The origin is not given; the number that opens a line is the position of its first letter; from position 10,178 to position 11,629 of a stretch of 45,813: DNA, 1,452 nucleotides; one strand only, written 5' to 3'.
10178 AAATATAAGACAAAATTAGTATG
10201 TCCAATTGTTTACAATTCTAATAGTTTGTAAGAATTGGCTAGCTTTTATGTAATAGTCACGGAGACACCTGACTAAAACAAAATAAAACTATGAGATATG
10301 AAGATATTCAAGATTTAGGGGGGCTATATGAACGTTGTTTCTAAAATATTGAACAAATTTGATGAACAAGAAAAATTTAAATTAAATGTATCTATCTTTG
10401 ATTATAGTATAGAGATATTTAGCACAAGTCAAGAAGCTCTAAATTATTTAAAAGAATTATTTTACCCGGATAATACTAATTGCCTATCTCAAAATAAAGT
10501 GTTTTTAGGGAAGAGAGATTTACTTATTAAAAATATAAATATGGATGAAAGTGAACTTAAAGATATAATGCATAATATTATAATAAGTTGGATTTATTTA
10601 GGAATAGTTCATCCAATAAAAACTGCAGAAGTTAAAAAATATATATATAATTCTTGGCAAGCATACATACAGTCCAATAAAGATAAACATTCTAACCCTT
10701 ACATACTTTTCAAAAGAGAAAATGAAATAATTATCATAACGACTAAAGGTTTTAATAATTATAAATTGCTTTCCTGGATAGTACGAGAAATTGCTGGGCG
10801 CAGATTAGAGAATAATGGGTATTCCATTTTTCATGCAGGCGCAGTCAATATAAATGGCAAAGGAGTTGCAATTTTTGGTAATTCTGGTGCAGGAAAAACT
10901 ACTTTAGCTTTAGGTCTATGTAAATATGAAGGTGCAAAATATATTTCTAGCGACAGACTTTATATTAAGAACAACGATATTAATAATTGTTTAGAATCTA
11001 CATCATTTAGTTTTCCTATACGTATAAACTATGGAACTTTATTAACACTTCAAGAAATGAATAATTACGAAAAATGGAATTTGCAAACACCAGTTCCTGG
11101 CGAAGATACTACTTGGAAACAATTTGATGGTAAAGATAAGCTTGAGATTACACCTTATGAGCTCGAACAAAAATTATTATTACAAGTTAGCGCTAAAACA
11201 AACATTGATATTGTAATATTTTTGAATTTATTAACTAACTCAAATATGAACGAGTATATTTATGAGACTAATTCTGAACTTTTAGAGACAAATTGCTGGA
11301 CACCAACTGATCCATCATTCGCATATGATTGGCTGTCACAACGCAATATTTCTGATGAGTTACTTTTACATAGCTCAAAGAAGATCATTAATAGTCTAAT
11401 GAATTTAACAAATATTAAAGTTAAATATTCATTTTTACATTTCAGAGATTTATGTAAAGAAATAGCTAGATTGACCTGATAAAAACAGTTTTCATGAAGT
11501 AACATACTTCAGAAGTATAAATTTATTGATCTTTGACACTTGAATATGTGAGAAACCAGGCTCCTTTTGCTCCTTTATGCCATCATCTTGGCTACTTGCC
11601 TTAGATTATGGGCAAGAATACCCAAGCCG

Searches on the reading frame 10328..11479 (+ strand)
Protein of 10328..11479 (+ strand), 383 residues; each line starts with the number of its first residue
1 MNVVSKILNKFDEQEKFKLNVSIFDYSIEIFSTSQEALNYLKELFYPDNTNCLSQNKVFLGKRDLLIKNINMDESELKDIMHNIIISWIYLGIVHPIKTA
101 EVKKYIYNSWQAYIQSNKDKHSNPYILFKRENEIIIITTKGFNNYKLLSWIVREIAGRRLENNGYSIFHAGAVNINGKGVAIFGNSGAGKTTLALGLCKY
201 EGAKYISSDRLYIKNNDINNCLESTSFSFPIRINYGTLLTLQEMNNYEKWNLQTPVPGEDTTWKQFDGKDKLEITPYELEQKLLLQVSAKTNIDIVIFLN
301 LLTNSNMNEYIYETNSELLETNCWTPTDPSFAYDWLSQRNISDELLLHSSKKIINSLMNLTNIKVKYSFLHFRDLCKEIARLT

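Call 33: search_protein_families(library=pfam, proteins=[window:10328-11479:+], max_evalue=0.001)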
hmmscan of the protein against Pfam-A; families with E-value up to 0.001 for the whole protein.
window:10328-11479:+ (383 aa): 2 families
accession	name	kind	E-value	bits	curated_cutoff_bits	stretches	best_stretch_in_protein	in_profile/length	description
PF07475.17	Hpr_kinase_C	-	1.7e-05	24.8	33.3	1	167-218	8-58/171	HPr Serine kinase C-terminal domain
PF00005.33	ABC_tran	-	0.00087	20.3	25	0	177-226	11-56/137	ABC transporter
